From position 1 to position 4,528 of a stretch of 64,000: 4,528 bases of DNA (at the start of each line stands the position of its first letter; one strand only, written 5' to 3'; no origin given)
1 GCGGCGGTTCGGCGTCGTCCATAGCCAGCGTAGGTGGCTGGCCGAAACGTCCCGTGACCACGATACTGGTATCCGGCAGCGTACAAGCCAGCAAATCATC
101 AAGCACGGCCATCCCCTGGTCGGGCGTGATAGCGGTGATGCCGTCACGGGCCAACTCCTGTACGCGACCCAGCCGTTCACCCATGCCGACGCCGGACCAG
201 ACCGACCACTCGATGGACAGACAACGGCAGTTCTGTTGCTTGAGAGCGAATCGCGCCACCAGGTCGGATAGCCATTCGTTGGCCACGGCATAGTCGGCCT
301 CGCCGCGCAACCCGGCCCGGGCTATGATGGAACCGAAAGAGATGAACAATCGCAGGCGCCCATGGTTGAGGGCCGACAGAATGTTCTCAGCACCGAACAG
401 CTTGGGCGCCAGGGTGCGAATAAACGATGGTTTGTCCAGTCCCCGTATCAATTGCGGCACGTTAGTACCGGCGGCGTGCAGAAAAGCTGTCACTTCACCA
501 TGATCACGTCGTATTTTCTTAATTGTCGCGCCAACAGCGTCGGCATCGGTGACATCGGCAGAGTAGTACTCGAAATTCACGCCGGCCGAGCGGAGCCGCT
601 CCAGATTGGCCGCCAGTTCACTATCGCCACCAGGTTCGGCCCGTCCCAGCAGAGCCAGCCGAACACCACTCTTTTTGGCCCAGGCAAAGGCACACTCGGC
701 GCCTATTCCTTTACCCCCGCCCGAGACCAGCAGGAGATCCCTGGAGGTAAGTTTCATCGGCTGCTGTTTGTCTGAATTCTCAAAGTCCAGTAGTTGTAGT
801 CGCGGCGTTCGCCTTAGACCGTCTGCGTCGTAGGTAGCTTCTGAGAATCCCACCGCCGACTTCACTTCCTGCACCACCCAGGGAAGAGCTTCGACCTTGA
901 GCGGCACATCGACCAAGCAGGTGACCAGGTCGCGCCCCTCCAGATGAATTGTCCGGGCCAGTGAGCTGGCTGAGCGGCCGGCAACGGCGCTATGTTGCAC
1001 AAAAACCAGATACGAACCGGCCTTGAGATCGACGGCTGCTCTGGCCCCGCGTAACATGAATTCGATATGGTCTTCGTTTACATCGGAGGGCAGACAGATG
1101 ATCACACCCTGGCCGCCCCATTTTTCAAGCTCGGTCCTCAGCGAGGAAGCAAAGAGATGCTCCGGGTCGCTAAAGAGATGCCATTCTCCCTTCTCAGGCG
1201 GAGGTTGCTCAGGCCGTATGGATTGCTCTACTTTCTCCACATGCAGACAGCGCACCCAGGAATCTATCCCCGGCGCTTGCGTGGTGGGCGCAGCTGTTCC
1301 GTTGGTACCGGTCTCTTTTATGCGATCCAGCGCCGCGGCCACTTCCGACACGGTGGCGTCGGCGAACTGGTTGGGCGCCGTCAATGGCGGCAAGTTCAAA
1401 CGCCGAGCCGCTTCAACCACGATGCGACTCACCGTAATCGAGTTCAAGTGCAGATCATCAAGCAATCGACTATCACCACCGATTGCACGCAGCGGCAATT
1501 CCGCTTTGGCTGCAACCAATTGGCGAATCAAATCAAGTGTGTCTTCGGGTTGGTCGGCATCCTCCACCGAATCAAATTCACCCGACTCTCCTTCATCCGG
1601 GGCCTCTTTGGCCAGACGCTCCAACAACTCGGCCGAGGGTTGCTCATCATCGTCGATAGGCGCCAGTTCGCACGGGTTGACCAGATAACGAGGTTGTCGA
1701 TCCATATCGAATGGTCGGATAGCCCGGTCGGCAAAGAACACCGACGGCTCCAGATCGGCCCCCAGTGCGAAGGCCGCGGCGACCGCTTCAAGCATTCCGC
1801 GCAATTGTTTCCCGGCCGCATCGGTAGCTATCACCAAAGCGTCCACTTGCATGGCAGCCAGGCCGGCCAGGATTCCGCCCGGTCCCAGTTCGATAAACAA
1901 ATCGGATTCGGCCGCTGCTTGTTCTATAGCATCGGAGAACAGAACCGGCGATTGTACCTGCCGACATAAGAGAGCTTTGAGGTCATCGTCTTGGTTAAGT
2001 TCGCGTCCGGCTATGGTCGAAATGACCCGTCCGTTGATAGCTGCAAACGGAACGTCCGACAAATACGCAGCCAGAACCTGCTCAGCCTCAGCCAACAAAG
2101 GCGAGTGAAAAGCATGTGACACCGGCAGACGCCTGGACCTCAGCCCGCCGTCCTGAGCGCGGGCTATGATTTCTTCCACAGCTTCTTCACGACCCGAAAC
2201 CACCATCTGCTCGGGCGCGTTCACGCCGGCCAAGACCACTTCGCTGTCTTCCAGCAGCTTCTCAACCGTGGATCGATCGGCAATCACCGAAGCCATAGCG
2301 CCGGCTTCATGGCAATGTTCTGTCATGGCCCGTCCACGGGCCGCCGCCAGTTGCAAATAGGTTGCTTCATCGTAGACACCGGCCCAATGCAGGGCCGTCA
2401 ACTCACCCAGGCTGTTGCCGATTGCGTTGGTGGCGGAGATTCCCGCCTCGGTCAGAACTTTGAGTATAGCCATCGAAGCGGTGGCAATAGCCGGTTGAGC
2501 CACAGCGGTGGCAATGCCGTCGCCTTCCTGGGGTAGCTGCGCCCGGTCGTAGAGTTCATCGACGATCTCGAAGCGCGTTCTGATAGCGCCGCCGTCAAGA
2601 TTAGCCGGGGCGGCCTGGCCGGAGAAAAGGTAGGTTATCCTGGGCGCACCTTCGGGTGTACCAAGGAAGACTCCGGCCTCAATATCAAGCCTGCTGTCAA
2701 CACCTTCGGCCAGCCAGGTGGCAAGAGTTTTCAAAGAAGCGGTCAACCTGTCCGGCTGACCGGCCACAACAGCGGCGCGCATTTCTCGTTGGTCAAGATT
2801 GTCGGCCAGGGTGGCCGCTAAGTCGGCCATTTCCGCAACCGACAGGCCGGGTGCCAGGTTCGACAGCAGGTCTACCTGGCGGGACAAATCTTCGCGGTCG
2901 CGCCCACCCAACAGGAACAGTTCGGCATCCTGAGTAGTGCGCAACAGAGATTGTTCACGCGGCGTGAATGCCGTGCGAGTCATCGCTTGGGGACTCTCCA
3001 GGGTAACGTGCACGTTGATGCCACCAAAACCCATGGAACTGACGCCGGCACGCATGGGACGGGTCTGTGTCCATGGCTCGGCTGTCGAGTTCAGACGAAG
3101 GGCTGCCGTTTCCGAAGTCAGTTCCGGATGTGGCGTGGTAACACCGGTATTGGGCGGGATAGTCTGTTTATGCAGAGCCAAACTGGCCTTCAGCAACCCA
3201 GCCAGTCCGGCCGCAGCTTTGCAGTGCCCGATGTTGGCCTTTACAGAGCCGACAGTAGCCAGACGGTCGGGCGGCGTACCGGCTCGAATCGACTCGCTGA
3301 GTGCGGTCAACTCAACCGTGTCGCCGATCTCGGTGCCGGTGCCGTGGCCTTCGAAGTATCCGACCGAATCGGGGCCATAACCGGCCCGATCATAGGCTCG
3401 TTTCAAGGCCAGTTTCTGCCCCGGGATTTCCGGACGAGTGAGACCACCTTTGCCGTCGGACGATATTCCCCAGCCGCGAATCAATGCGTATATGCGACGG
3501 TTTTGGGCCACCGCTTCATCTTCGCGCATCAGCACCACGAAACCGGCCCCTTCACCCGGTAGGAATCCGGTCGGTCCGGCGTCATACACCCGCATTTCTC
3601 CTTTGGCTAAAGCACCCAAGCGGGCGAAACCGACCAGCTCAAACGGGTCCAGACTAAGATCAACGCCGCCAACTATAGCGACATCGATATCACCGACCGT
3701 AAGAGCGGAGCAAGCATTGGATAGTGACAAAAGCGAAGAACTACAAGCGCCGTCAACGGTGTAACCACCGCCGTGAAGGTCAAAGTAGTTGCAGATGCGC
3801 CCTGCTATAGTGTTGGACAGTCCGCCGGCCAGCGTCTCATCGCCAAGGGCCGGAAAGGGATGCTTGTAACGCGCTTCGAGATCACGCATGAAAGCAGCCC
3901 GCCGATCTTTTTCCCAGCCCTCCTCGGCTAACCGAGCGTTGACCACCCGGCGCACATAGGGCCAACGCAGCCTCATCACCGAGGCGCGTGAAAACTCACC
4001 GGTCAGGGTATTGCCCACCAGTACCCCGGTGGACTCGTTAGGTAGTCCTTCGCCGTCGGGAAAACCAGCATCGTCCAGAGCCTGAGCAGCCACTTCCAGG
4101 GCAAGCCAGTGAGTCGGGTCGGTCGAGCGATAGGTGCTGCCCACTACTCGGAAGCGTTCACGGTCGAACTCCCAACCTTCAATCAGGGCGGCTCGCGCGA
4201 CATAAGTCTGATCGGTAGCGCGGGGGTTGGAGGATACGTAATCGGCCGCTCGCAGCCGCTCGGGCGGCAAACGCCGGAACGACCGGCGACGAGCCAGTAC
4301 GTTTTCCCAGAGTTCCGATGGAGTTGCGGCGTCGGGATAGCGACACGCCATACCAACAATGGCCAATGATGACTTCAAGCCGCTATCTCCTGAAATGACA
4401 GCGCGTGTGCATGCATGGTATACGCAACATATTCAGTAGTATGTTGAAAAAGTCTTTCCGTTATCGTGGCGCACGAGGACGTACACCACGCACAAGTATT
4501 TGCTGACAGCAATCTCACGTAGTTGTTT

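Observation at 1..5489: Unlisted truncated PKS with a DUF1702/UnbL-like partner: a possible enediyne-type (PKSE) cassette outside Actinobacteria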

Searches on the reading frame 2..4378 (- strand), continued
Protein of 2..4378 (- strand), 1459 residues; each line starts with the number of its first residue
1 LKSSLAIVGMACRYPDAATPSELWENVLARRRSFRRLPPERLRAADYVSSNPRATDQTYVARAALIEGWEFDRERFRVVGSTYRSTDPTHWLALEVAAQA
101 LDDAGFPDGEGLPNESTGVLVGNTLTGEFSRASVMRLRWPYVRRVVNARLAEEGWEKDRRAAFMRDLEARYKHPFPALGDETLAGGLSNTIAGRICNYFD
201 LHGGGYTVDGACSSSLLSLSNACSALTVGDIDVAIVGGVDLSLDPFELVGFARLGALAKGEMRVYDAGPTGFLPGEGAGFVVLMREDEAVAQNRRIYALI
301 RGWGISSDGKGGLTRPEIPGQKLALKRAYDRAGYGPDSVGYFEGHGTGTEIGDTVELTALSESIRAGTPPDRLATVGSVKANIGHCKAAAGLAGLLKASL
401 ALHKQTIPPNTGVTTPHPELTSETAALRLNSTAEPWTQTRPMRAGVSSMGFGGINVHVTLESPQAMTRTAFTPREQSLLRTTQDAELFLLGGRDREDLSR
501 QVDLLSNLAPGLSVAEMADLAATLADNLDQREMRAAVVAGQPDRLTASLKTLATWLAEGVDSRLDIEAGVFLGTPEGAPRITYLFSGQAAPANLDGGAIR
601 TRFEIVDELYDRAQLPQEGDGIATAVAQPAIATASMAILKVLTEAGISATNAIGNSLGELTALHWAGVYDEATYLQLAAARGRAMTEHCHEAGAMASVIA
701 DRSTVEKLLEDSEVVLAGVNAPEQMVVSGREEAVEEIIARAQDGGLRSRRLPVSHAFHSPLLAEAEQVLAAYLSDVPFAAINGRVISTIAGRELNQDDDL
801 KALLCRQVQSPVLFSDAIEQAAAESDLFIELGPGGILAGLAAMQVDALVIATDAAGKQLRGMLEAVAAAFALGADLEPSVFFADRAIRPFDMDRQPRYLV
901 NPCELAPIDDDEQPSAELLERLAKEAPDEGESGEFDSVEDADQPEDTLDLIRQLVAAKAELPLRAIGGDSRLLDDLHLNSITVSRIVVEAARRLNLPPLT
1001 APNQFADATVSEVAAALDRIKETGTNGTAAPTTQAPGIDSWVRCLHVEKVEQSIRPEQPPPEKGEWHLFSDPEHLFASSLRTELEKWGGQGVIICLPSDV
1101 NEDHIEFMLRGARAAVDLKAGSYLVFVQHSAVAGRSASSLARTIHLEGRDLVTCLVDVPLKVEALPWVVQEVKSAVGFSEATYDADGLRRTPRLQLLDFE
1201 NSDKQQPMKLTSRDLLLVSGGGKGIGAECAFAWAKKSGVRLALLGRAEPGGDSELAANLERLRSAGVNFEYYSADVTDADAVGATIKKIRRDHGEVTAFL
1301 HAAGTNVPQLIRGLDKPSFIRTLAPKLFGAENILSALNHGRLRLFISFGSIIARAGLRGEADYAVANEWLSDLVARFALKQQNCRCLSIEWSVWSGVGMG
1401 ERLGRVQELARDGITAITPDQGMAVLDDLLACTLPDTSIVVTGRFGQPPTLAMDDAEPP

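Call 37: find_encoding_contigs(protein=P0003, flank=10000, max_places=2)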
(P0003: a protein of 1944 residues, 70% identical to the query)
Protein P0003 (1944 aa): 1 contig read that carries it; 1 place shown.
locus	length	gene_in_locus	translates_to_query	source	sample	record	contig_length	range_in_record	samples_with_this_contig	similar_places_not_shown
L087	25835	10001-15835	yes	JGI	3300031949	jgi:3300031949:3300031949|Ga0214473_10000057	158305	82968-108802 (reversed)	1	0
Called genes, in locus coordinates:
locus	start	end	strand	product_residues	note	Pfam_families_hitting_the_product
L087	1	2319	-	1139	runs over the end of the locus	PF12895:ANAPC3 (weak), PF13424:TPR_12 (weak), PF13414:TPR_11 (weak), PF13432:TPR_16, PF14559:TPR_19 (weak), PF00515:TPR_1 (weak), PF13517:FG-GAP_3, PF07593:UnbV_ASPIC, +10 more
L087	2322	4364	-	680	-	PF00515:TPR_1 (faint), PF07719:TPR_2 (faint), PF13176:TPR_7 (faint), PF13181:TPR_8 (faint), PF13414:TPR_11 (faint), PF13424:TPR_12 (weak), PF14559:TPR_19 (weak), PF13517:FG-GAP_3, +5 more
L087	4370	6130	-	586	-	PF01839:FG-GAP (faint), PF13517:FG-GAP_3, PF07593:UnbV_ASPIC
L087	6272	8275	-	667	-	PF14522:Cytochrome_C7 (faint)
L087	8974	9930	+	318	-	PF08012:DUF1702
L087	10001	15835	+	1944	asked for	PF00109:ketoacyl-synt, PF02801:Ketoacyl-synt_C, PF16197:KAsynt_C_assoc (weak), PF00698:Acyl_transf_1, PF00106:adh_short, PF08659:KR, PF21089:PKS_DH_N, PF14765:PS-DH, +1 more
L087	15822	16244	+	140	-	PF13279:4HBT_2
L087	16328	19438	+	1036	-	PF03176:MMPL, PF17131:TP_0789-like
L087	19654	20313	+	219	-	-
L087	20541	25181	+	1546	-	PF19550:DUF6073 (faint), PF00404:Dockerin_1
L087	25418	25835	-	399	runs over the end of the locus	-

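Call 57: search_protein_families(library=ncbifam, proteins=[L086:20431-24747:+, L002:22841-23500:+, L002:16253-19447:+, L002:15810-16235:+, L005:7877-9001:+, L005:5946-7874:+], max_evalue=0.001)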
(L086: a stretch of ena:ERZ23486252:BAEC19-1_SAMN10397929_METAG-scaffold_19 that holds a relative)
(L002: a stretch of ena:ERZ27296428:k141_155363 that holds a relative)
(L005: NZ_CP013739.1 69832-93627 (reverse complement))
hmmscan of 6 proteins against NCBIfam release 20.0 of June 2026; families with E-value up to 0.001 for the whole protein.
L086:20431-24747:+ (1438 aa): 1 family
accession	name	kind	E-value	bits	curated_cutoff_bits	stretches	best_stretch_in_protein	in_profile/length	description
NF045500.1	Omp28_seleno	equivalog_domain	7e-05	22.3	200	1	1330-1387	316-375/377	Omp28-related selenoprotein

L002:22841-23500:+ (219 aa): 0 families

L002:16253-19447:+ (1064 aa): 6 families
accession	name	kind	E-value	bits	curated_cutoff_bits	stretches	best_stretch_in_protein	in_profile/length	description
TIGR00921.1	2A067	subfamily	3.4e-57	194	351.9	2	25-402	9-373/733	hydrophobe/amphiphile efflux-3 (HAE3) family transporter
TIGR00833.1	actII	subfamily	1.8e-33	115.9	874.7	2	537-767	92-329/910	MMPL family RND transporter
TIGR03480.1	HpnN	hypoth_equivalog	1.2e-26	93.1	751.85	2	199-440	246-467/862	hopanoid biosynthesis associated RND transporter like protein HpnN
NF052374.1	HopndTporHpnN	equivalog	3.4e-16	58.5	1100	2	323-406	362-444/858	hopanoid transporter HpnN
NF052608.1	TrhMmycExpMmpL3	equivalog_domain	3.2e-05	22.4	1400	1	601-764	169-335/992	trehalose monomycolate exporter MmpL3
NF007133.0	PRK09579.1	equivalog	4.7e-05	21.2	1763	1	214-384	328-485/1017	multidrug efflux RND transporter permease subunit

L002:15810-16235:+ (141 aa): 3 families
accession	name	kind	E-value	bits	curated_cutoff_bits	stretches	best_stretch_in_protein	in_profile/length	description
TIGR02799.1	thio_ybgC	equivalog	3.1e-10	40.4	141.35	1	6-133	2-124/126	tol-pal system-associated acyl-CoA thioesterase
TIGR00051.1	TIGR00051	subfamily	5.7e-07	29.9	68.7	1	11-99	4-92/117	YbgC/FadM family acyl-CoA thioesterase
NF008065.0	PRK10800.1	equivalog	1.7e-06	28.2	185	1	5-132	6-128/134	tol-pal system-associated acyl-CoA thioesterase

L005:7877-9001:+ (374 aa): 0 families

L005:5946-7874:+ (642 aa): 0 families

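Call 79: search_protein_families(library=pfam, proteins=[L005:7877-9001:+, L005:5946-7874:+, L005:4963-5949:+, L027:4864-5877:-, L086:20431-24747:+, L086:19632-20288:+], max_evalue=0.01)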
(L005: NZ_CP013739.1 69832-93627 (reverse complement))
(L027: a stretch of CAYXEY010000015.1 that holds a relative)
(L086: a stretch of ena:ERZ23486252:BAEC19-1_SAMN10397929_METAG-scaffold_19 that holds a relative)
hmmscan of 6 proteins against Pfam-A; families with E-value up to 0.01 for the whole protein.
L005:7877-9001:+ (374 aa): 1 family
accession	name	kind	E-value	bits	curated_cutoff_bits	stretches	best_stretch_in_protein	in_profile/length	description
PF03116.20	NQR2_RnfD_RnfE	-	4e-06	26.9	27.7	1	9-281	6-283/296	NQR2, RnfD, RnfE family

L005:5946-7874:+ (642 aa): 3 families
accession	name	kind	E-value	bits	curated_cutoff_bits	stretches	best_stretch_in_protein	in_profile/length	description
PF13517.12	FG-GAP_3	-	2.1e-27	95.9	26.9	4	292-366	1-61/61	FG-GAP-like repeat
PF01839.29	FG-GAP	-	8.2e-11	42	22.1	1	210-232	4-26/37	FG-GAP repeat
PF07593.17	UnbV_ASPIC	-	1.2e-10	41.6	23.4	1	562-619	2-57/68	ASPIC and UnbV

L005:4963-5949:+ (328 aa): 1 family
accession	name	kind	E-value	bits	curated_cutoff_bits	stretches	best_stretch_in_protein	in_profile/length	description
PF08012.16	DUF1702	-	4.2e-127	423.9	25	1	3-315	1-318/319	Protein of unknown function (DUF1702)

L027:4864-5877:- (338 aa): 1 family
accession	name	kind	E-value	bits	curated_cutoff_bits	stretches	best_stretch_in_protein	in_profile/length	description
PF03116.20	NQR2_RnfD_RnfE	-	1.9e-07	31.2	27.7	1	182-295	176-287/296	NQR2, RnfD, RnfE family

L086:20431-24747:+ (1438 aa): 1 family
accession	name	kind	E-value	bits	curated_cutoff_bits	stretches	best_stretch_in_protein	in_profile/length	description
PF19550.4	DUF6073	-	1.2e-06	28.8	25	1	692-818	64-193/219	Family of unknown function (DUF6073)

L086:19632-20288:+ (218 aa): 1 family
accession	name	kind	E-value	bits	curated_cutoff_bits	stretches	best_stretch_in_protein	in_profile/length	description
PF20154.4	LNT_N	-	0.00058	20.5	27.1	1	19-167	1-159/159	Apolipoprotein N-acyltransferase N-terminal domain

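Call 81: find_related_loci(query=L002:23648-25825:+, collection=metagenome_contigs, flank=10000)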
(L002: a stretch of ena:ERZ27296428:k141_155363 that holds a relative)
Query L002:23648-25825:+ (726 aa) in metagenome_contigs; peptide patterns used: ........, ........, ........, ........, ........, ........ (x = any residue, [..] = any of these).
90 stretches matched a pattern; 31 encode a relative of the query (tblastn E <= 1e-3); 31 distinct loci.
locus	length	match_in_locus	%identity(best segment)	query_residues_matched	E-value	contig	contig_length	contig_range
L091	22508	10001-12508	43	1-726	2e-87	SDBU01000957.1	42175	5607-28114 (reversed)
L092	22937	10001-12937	63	1-704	4e-75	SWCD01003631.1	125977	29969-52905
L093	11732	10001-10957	46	145-471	4e-73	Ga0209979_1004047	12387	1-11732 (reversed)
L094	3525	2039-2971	43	167-473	4e-71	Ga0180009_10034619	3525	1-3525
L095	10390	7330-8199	43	180-471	5e-63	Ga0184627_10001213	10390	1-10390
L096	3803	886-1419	60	28-700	3e-58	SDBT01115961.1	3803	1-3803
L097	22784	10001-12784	48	1-697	1e-54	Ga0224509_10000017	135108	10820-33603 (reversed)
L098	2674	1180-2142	37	166-459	1e-50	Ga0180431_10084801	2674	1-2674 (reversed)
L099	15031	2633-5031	41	195-460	1e-49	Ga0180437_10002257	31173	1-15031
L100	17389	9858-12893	34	135-561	6e-49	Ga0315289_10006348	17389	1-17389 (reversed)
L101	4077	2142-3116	37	179-490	9e-49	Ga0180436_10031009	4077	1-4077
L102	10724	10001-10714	43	176-409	8e-47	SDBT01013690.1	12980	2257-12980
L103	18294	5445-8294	40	197-459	1e-45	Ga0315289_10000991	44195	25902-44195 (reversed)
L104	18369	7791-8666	38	182-469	2e-42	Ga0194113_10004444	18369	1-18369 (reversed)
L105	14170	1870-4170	34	181-482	6e-41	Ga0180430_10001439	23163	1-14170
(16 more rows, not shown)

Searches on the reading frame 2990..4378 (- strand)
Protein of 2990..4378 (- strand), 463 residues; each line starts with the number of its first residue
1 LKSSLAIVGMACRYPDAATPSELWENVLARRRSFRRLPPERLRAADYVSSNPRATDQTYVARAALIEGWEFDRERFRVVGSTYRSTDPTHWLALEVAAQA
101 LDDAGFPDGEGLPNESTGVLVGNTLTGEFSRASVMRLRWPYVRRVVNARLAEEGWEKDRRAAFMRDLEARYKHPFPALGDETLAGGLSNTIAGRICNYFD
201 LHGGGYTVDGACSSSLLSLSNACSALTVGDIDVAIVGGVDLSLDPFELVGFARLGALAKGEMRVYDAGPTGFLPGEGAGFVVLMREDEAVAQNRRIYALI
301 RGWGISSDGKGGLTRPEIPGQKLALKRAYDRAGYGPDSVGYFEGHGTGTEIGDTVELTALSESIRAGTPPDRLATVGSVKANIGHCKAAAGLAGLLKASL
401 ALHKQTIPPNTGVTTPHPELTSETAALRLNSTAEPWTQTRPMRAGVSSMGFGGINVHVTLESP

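Call 76: search_solved_structures(query=window:2990-4378:-, max_evalue=1e-20)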
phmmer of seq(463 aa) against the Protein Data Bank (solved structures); distinct sequences matched with E-value up to 1e-20: 128 (the best 60 are shown).
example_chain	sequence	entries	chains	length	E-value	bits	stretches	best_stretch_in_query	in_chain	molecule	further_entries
7zma_A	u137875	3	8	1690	5.3e-101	341.8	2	173-461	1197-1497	Putative polyketide synthase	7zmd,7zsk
5erf_A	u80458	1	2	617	5.6e-68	233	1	190-461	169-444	Polyketide synthase PksL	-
5eny_A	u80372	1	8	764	1.2e-67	231.9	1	190-461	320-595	Polyketide synthase PksL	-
5e5n_A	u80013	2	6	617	1.4e-66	228.4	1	190-461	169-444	Polyketide synthase PksL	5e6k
6riw_A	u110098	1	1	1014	1.3e-65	225.2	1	4-463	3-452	ORF10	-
8cuy_A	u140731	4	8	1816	5.8e-65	223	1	182-460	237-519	Polyketide synthase PKS13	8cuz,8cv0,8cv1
7uk4_A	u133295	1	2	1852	6.3e-65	222.9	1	182-460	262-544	Polyketide synthase PKS13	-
7uwr_A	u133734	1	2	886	1.4e-64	221.8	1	176-462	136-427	Narbonolide/10-deoxymethynolide synthase PikA1, modules 1 and 2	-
8xbl_A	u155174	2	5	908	1.6e-62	215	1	189-461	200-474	Colibactin polyketide synthase ClbC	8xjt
8xjy_A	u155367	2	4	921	2.3e-62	214.5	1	163-462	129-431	Polyketide synthase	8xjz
8xju_A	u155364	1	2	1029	3.2e-62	214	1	163-462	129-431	Polyketide synthase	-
9f48_A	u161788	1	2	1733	1e-61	212.4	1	183-460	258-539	Polyketide synthase Pks13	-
4mz0_A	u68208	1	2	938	1.2e-60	208.9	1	186-462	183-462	CurL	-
6mhk_A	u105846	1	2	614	6.5e-60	206.4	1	190-461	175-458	Polyketide synthase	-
4tkt_A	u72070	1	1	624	8.5e-60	206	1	143-461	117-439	AT-less polyketide synthase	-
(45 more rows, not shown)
